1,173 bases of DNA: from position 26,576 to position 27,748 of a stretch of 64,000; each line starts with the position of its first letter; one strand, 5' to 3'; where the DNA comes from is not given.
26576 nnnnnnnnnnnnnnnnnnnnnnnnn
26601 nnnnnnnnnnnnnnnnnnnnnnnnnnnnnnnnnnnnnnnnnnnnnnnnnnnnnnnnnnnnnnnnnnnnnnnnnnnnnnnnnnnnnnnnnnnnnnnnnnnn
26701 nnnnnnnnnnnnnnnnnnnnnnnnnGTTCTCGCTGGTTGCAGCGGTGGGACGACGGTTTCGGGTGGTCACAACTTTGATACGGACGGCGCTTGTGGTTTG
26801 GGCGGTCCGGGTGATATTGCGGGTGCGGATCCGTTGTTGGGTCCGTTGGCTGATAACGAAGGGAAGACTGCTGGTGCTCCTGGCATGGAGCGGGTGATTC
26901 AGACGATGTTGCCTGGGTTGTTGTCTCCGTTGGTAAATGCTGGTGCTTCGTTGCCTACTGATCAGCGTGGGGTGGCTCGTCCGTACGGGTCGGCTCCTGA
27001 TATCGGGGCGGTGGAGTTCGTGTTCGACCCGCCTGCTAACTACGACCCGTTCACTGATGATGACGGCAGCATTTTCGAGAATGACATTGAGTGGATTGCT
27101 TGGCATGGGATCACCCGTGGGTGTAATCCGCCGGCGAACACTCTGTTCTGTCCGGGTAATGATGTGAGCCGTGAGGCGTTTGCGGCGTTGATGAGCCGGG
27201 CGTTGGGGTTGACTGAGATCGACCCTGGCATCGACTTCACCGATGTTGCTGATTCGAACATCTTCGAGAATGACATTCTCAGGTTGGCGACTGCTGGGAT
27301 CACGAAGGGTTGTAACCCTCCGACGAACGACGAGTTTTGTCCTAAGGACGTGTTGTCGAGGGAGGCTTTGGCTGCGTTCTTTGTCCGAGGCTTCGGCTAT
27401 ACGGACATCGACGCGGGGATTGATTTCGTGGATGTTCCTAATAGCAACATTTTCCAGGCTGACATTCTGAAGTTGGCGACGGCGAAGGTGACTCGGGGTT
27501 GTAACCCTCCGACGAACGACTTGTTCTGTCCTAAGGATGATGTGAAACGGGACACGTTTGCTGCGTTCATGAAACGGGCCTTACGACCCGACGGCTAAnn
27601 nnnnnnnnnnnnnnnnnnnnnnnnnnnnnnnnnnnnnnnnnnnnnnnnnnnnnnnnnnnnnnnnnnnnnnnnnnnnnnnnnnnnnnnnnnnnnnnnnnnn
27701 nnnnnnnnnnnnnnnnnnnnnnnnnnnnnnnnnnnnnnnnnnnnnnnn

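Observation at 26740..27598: Codon-usage discontinuity: the 3' module of the beta-helix gene (DQRG/DIGA segment plus three SLH repeats) looks foreign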

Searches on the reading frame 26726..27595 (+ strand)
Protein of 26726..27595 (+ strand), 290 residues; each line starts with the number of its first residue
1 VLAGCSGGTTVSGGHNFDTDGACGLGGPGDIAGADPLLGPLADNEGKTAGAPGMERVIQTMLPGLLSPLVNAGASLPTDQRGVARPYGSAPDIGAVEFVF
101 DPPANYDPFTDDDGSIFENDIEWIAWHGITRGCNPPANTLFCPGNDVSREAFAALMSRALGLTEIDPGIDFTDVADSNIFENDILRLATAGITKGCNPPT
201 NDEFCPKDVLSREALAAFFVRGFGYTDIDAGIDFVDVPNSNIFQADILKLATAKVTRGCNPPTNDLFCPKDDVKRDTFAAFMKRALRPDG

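Call 9: search_protein_families(library=pfam, proteins=[window:26726-27595:+], max_evalue=10)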
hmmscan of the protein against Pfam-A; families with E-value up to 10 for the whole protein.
window:26726-27595:+ (290 aa): 2 families
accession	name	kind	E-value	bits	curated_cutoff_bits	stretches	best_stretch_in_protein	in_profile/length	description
PF00395.25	SLH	-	0.011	16.1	20.8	1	171-195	2-26/44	S-layer homology domain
PF22196.1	HdrB-like_C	-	0.21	12.1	33.4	0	225-244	21-40/87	HdrB-like C-terminal domain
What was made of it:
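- Closest known: Triple-SLH cell-wall anchors. Different: The window's own sequence scores below Pfam's SLH threshold (call 9).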

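Call 10: search_protein_families(library=ncbifam, proteins=[window:26726-27595:+], max_evalue=1)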
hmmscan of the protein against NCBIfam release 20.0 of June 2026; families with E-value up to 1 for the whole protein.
window:26726-27595:+ (290 aa): 2 families
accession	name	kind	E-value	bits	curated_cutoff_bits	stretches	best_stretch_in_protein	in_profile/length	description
NF041518.1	choice_anch_Q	domain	1.8e-14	53.7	25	1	35-98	1-57/58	choice-of-anchor Q domain-containing protein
NF033190.2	inl_like_NEAT_1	exception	9e-10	37.5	1275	1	115-286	589-752/754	NEAT domain-containing leucine-rich repeat protein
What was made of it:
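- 26828..27019 (+): Choice-of-anchor Q domain (aa 866-929; contains the DQRG...DIGA motif). NF041518 E 1.8e-14, 53.7 bits against cut-off 25 (call 10)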

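Call 11: find_homologous_proteins(query=window:26726-27595:+, max_evalue=0.00001)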
Query window:26726-27595:+ (290 aa): 2607 proteins with E <= 0.00001 among 5549 candidates; the best 120 are listed.
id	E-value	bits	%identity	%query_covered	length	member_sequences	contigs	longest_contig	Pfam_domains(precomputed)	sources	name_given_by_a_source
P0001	2.7e-109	383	73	76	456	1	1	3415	PF13229.13,PF02415.24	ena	-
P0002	2.8e-90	321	57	62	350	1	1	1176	PF18602.7,PF00395.26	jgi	jgi:hypothetical protein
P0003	1.4e-82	295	52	59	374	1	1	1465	PF00395.26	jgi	jgi:hypothetical protein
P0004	3.3e-79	284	53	59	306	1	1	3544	PF14099.14,PF00395.26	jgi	jgi:hypothetical protein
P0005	1.5e-75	272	49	60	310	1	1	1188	PF17963.8,PF17892.8,PF17803.8,PF00395.26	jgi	jgi:hypothetical protein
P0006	4.4e-75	271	52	66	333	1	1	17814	PF00395.26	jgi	jgi:S-layer homology domain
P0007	5.0e-75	271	53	62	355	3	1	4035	PF00395.26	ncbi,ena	-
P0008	6.8e-74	267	47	68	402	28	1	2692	PF00395.26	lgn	-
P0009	9.0e-74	267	60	61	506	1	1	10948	PF00395.26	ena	-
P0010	3.1e-73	265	53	58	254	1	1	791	PF00395.26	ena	-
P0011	5.9e-72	261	59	62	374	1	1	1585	-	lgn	-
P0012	1.3e-70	256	57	61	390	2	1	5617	PF00395.26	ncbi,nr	ncbi:MAG TPA: S-layer homology domain-containing protein [Acidimicrobiia bacterium]|nr:S-layer homol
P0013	8.6e-70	254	58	61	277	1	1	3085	PF00395.26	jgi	-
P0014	1.3e-69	253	56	61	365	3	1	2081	PF27111.1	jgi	jgi:hypothetical protein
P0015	3.3e-69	252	57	61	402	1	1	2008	PF00395.26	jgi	-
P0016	8.4e-69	250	46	68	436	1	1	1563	PF00395.26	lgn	-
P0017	9.0e-69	250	47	59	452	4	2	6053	PF00395.26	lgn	-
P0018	1.8e-68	249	47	59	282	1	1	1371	PF00395.26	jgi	-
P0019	1.1e-67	247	54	61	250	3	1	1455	PF00395.26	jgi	jgi:hypothetical protein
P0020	1.4e-67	246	57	61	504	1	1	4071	PF00149.34,PF00395.26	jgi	jgi:3',5'-cyclic AMP phosphodiesterase CpdA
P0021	3.0e-67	245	54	61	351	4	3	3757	PF00395.26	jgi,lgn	-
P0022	3.2e-67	245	55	61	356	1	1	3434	PF00395.26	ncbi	ncbi:MAG: hypothetical protein ACLFWM_13285 [Actinomycetota bacterium]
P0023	8.6e-67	244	54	62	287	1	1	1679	PF05901.17,PF00395.26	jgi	jgi:hypothetical protein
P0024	1.8e-66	243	54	62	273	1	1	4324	PF05901.17,PF00395.26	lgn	-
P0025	4.2e-66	241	47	61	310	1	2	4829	PF00395.26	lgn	-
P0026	8.7e-66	240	51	61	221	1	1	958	PF00395.26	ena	-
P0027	2.8e-65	239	54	62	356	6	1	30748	PF00395.26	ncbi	-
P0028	3.0e-65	239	51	61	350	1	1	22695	PF00395.26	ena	-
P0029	7.3e-65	237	51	61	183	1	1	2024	PF00395.26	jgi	jgi:hypothetical protein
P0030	1.4e-64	236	54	61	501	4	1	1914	PF00395.26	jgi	jgi:hypothetical protein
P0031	1.9e-64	236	52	61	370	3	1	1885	PF00395.26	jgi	-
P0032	4.9e-64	235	50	91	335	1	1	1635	PF00395.26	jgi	jgi:hypothetical protein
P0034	1.5e-63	233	50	63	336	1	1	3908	PF00395.26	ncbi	ncbi:MAG: hypothetical protein ACRDVL_13510 [Acidimicrobiia bacterium]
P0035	1.8e-63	233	51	60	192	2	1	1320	PF00395.26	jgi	jgi:hypothetical protein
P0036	2.8e-63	232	60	63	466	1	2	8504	PF00395.26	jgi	jgi:hypothetical protein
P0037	8.2e-63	231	51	66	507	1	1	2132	PF00395.26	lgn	-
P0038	1.1e-62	230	51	61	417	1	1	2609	PF00395.26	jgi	-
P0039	1.7e-62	230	54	61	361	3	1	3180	PF00395.26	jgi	jgi:hypothetical protein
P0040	2.0e-62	229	50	62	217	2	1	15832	PF00395.26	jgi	-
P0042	3.9e-62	228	53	61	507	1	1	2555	PF00395.26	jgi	jgi:hypothetical protein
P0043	9.0e-62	227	51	61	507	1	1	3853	PF00395.26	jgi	jgi:hypothetical protein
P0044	9.1e-62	227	58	59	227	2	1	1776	PF00395.26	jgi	jgi:hypothetical protein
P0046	1.8e-61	226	53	61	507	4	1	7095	PF00395.26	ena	-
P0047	2.3e-61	226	49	60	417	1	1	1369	PF00395.26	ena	-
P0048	3.2e-61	225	52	61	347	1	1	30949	PF00395.26,PF00188.33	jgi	jgi:uncharacterized protein YkwD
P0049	3.2e-61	225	51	61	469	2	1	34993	PF10648.16,PF10646.15,PF00395.26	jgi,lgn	-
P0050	3.5e-61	225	54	61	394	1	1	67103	PF00395.26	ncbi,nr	ncbi:MAG TPA: hypothetical protein VHL52_14390 [Acidimicrobiia bacterium]|nr:hypothetical protein [A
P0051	3.7e-61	225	51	61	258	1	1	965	PF00395.26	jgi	jgi:hypothetical protein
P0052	4.5e-61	225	48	66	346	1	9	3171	PF00395.26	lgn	-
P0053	5.0e-61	225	50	64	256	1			PF18602.7,PF00395.26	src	-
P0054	6.5e-61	224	50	61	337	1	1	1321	PF00395.26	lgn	-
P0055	9.6e-61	224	51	61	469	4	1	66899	PF10648.16,PF10646.15,PF00395.26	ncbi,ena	-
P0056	1.0e-60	224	51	61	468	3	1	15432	PF10648.16,PF10646.15,PF00395.26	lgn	-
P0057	1.1e-60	224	50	62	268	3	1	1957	PF05901.17,PF00395.26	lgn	-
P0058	1.5e-60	223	52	61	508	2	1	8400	PF00395.26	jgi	jgi:hypothetical protein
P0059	1.7e-60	223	54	61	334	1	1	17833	PF00127.27,PF00395.26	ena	-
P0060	3.7e-60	222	52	61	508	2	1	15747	PF00395.26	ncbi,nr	ncbi:MAG: S-layer homology domain-containing protein [Acidimicrobiia bacterium]|nr:S-layer homology 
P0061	4.1e-60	222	61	61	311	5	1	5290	PF00127.27,PF13473.13,PF00395.26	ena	-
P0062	4.4e-60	222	50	64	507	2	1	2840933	PF00395.26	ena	-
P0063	5.1e-60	221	50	61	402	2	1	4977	PF00395.26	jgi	jgi:hypothetical protein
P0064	5.8e-60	221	42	84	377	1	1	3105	PF01551.30,PF00395.26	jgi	jgi:hypothetical protein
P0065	6.1e-60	221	58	64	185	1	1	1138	PF00395.26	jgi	jgi:hypothetical protein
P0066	7.5e-60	221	52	61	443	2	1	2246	PF13517.13,PF00395.26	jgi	jgi:hypothetical protein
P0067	9.0e-60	221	52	61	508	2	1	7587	PF00395.26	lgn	-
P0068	1.1e-59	220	50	60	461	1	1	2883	PF14099.14,PF21294.5,PF00395.26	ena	-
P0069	1.7e-59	220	49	64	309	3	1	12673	PF00395.26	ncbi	ncbi:MAG: S-layer homology domain-containing protein, partial [Acidimicrobiia bacterium]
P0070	1.8e-59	220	47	60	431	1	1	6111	PF00395.26,PF17210.10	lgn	-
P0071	2.4e-59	219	48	59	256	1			PF00395.26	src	-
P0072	2.9e-59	219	56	63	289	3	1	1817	PF00801.27,PF00395.26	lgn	-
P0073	3.3e-59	219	48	61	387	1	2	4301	PF27111.1,PF00395.26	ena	-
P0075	5.7e-59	218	49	62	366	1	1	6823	PF00395.26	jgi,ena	-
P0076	7.0e-59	218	50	61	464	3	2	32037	PF10648.16,PF10646.15,PF00395.26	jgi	jgi:hypothetical protein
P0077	7.3e-59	218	48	61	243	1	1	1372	PF00395.26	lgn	-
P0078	1.4e-58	217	58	67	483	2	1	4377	PF14312.13,PF22352.3,PF00801.27,PF17963.8,PF00028.24,PF00395.26,PF18911.7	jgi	jgi:hypothetical protein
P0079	1.8e-58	216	60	62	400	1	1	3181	PF00395.26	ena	-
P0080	2.3e-58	216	49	64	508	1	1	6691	PF00395.26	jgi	jgi:hypothetical protein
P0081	2.4e-58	216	49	63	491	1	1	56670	PF07452.18,PF00395.26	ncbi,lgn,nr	ncbi:MAG TPA: CHRD domain-containing protein [Acidimicrobiia bacterium]|nr:CHRD domain-containing pr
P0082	4.7e-58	215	59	61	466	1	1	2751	PF13365.13,PF00395.26,PF00089.33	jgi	jgi:secreted trypsin-like serine protease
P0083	4.8e-58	215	60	61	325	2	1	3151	PF00395.26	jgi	jgi:hypothetical protein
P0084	5.4e-58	215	50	61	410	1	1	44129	PF21294.5,PF00395.26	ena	-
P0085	6.0e-58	215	56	62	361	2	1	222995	PF22352.3,PF00395.26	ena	-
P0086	6.2e-58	215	58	61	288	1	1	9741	PF00801.27,PF00395.26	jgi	jgi:hypothetical protein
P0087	6.9e-58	214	52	62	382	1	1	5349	PF00395.26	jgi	-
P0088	8.9e-58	214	57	67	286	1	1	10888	PF00395.26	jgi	jgi:hypothetical protein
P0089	1.0e-57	214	60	61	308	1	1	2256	PF00395.26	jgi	jgi:hypothetical protein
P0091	1.4e-57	213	49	61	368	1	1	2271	PF00395.26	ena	-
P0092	1.8e-57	213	50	61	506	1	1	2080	PF00395.26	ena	-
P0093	1.9e-57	213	57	61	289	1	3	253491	PF00395.26,PF18911.7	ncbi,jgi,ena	jgi:hypothetical protein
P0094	2.1e-57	213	58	67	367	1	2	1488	PF27111.1,PF00395.26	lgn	-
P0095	2.2e-57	213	53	61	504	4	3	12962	PF00395.26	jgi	jgi:hypothetical protein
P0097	2.4e-57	213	51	61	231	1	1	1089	PF00395.26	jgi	-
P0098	3.2e-57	212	56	60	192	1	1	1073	PF00395.26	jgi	jgi:hypothetical protein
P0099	4.2e-57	212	57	65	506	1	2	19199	PF13715.13,PF17802.8,PF13620.13,PF00395.26,PF22904.4,PF17210.10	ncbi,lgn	-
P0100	4.2e-57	212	58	61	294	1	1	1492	PF00395.26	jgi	jgi:hypothetical protein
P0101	4.3e-57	212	57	62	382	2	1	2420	PF13229.13,PF00395.26,PF05048.20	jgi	jgi:parallel beta-helix repeat protein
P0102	5.1e-57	212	57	61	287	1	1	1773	PF00395.26,PF18911.7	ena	-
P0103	6.1e-57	211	47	61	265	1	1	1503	PF00395.26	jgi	jgi:hypothetical protein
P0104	6.5e-57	211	57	61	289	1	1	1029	PF00395.26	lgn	-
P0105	7.3e-57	211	59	64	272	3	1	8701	PF00395.26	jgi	jgi:hypothetical protein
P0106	7.7e-57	211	42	80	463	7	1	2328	PF00395.26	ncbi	-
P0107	7.9e-57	211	59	61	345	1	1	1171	PF13620.13,PF00395.26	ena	-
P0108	8.0e-57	211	56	61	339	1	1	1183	PF26549.1,PF00930.28,PF26550.2,PF00395.26,PF07676.19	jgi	jgi:hypothetical protein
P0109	8.2e-57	211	51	61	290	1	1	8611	PF00395.26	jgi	jgi:hypothetical protein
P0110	8.8e-57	211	58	62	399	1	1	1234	PF17963.8,PF00028.24,PF17803.8,PF00395.26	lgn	-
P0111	1.0e-56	211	51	61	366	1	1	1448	PF00395.26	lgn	-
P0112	1.2e-56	210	58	61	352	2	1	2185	PF00395.26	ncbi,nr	ncbi:MAG: hypothetical protein GY722_25890, partial [bacterium]|nr:hypothetical protein [bacterium]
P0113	1.6e-56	210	57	61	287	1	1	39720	PF00395.26,PF18911.7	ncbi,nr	ncbi:MAG: S-layer homology domain-containing protein [Acidimicrobiia bacterium]|nr:S-layer homology 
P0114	1.6e-56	210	60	61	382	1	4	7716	PF27111.1,PF00395.26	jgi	jgi:hypothetical protein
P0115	1.9e-56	210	43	60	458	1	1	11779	PF00395.26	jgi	jgi:hypothetical protein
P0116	2.0e-56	210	58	61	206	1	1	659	PF00395.26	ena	-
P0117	2.0e-56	210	48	64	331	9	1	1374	PF00395.26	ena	-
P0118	2.2e-56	210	52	72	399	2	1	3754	PF13517.13,PF00395.26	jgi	jgi:hypothetical protein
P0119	2.3e-56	209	56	65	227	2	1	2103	PF00395.26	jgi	jgi:hypothetical protein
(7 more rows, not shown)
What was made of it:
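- On SLH (S-layer homology) triple-repeat anchor, Pfam PF00395: Nearly all hits in call 11 carry PF00395.
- SLH anchors are attached to many different N-terminal domains across Acidimicrobiia, so the module is evolutionarily mobile (call 11).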

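Call 14: find_encoding_contigs(protein=P0001, flank=10000, max_places=3)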
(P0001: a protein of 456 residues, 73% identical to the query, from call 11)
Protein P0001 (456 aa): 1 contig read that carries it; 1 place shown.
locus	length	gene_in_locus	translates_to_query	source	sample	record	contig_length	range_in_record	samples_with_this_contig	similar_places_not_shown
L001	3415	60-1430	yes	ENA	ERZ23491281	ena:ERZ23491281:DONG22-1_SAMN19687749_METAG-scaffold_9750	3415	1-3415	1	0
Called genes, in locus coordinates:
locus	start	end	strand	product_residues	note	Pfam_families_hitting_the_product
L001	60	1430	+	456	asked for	PF02415:Chlam_PMP (faint), PF13229:Beta_helix (faint)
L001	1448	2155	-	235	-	-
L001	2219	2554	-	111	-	PF13828:DUF4190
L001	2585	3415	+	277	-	?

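Call 20: find_related_loci(query=window:26726-27595:+, collection=genome_contigs, flank=10000)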
Query window:26726-27595:+ (290 aa) in genome_contigs; peptide patterns used: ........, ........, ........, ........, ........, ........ (x = any residue, [..] = any of these).
29 stretches matched a pattern; 10 encode a relative of the query (tblastn E <= 1e-3); 10 distinct loci.
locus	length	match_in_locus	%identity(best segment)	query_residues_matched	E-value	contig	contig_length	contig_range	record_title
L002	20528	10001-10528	53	104-287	2e-55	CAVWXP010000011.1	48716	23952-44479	MAG: uncultured Acidimicrobiia bacterium isolate MFD03804.bin.1.229 genome assembly, contig: contig_61930, whole genome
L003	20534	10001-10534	53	107-287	3e-55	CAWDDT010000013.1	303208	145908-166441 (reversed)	MAG: uncultured bacterium isolate MFD05684.bin.2.275 genome assembly, contig: contig_67744, whole genome shotgun sequenc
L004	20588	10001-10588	50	93-286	4e-53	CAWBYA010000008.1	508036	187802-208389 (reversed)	MAG: uncultured Acidimicrobiia bacterium isolate MFD09779.bin.1.81 genome assembly, contig: contig_57053, whole genome s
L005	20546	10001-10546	51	109-286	6e-51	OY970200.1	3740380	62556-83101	MAG: uncultured Acidimicrobiia bacterium isolate MFD03066.bin.1.45 genome assembly, chromosome: 1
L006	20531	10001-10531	51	107-286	2e-50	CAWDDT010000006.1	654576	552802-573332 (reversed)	MAG: uncultured bacterium isolate MFD05684.bin.2.275 genome assembly, contig: contig_50140, whole genome shotgun sequenc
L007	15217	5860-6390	54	102-287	3e-50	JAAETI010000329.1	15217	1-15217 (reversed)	MAG: bacterium isolate Vin_3 VinG_CONTIG974860, whole genome shotgun sequence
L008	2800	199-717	51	102-286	7e-48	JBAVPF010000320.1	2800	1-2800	MAG: Acidimicrobiia bacterium isolate MFD02586_ilm_asm_bin11 k127_173991, whole genome shotgun sequence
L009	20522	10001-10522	52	102-286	7e-46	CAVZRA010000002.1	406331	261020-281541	MAG: uncultured bacterium isolate MFD05684.bin.2.41 genome assembly, contig: contig_16124, whole genome shotgun sequence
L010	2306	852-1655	37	30-286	3e-40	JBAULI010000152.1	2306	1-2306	MAG: Acidimicrobiia bacterium isolate MFD09314_ilm_asm_bin41 k127_466161, whole genome shotgun sequence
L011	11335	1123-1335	63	107-284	8e-16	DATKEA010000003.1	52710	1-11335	MAG TPA_asm: Acidimicrobiia bacterium isolate SMAG_U14487 k141_2358401, whole genome shotgun sequence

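Call 21: find_related_loci(query=window:26726-27595:+, collection=metagenome_contigs, flank=10000)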
Query window:26726-27595:+ (290 aa) in metagenome_contigs; peptide patterns used: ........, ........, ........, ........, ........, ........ (x = any residue, [..] = any of these).
51 stretches matched a pattern; 4 encode a relative of the query (tblastn E <= 1e-3); 4 distinct loci.
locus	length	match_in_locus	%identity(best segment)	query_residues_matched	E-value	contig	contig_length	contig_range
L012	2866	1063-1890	43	30-286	6e-55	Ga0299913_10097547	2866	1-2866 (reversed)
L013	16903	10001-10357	55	107-286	1e-34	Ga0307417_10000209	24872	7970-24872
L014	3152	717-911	55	96-284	1e-16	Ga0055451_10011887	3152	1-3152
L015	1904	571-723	63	115-284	2e-16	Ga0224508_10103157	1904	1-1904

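Call 26: find_related_loci(query=window:26726-27595:+, collection=viral_contigs, flank=5000)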
Query window:26726-27595:+ (290 aa) in viral_contigs; peptide patterns used: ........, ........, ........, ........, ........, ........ (x = any residue, [..] = any of these).
5 stretches matched a pattern, but none encodes a relative of the query by tblastn (E <= 1e-3).

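Call 40: find_encoding_contigs(protein=P0009, flank=4000, max_places=2)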
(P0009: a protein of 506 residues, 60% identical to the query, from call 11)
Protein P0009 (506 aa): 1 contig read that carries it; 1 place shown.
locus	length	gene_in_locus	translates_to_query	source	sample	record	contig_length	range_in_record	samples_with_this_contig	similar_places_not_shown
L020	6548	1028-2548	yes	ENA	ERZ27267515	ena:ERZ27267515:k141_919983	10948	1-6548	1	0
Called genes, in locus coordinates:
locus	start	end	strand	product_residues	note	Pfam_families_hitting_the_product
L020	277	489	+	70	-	-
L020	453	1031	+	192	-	-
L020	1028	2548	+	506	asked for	PF00395:SLH (faint)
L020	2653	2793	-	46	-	PF13936:HTH_38 (weak)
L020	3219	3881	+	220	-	-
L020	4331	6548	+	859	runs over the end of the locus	PF13191:AAA_16, PF13424:TPR_12 (faint), PF00196:GerE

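Call 41: find_encoding_contigs(protein=P0036, flank=4000, max_places=2)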
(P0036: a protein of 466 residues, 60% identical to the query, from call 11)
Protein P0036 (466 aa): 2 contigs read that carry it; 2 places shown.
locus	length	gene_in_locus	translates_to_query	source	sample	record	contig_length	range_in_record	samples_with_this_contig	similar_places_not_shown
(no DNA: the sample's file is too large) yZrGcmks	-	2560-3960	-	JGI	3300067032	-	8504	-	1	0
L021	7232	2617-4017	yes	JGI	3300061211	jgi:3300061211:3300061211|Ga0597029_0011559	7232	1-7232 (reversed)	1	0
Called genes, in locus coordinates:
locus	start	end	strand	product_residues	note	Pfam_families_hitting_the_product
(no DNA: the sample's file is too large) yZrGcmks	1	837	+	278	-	?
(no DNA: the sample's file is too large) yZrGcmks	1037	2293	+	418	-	-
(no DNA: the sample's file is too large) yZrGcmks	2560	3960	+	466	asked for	PF00395:SLH (faint)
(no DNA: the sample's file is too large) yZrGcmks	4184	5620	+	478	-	-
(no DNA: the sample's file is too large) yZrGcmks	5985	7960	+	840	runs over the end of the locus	?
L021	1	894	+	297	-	?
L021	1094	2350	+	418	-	-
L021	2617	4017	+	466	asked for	PF00395:SLH (faint)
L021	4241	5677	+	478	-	-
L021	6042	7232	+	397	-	?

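Call 42: find_encoding_contigs(protein=P0061, flank=4000, max_places=2)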
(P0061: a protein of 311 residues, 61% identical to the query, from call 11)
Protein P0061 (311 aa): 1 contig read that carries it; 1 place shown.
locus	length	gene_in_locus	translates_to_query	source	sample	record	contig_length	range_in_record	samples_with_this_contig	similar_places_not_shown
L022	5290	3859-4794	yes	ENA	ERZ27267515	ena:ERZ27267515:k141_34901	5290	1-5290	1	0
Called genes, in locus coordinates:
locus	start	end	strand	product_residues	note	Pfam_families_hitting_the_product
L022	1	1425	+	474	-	?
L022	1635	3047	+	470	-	PF21294:Polysacc_lyase_14, PF00395:SLH (faint)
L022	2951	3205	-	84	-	-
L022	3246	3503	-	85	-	-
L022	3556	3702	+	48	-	-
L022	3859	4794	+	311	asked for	PF00395:SLH (faint), PF13473:Cupredoxin_1 (faint), PF00127:Copper-bind (weak)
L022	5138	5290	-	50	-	?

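Call 43: find_encoding_contigs(protein=P0002, flank=4000, max_places=2)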
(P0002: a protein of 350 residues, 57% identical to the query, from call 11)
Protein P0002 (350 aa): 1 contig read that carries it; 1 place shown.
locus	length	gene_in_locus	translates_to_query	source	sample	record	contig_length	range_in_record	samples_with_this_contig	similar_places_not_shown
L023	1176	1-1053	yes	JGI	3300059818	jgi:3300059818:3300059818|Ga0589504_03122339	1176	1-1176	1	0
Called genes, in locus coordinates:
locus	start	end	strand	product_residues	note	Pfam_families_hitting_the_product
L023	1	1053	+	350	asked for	PF00395:SLH (faint), PF18602:Rap1a (faint)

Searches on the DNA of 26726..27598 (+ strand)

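Call 27: search_dna_similar(query=window:26726-27598:+, collection=plasmids, mode=distant, max_rows=10)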
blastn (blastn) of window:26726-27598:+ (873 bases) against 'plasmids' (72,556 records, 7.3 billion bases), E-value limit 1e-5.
No match.

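Call 28: search_dna_similar(query=window:26726-27598:+, collection=phages, mode=distant, max_rows=10)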
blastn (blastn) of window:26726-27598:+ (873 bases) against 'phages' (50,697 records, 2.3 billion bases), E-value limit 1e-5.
No match.
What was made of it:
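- It needs no donor, and none was found (calls 20, 21, 26-28). No hits in plasmid, phage or viral collections (calls 26-28).
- Tried and rejected: Phage, plasmid or viral source: no hits (calls 26-28).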
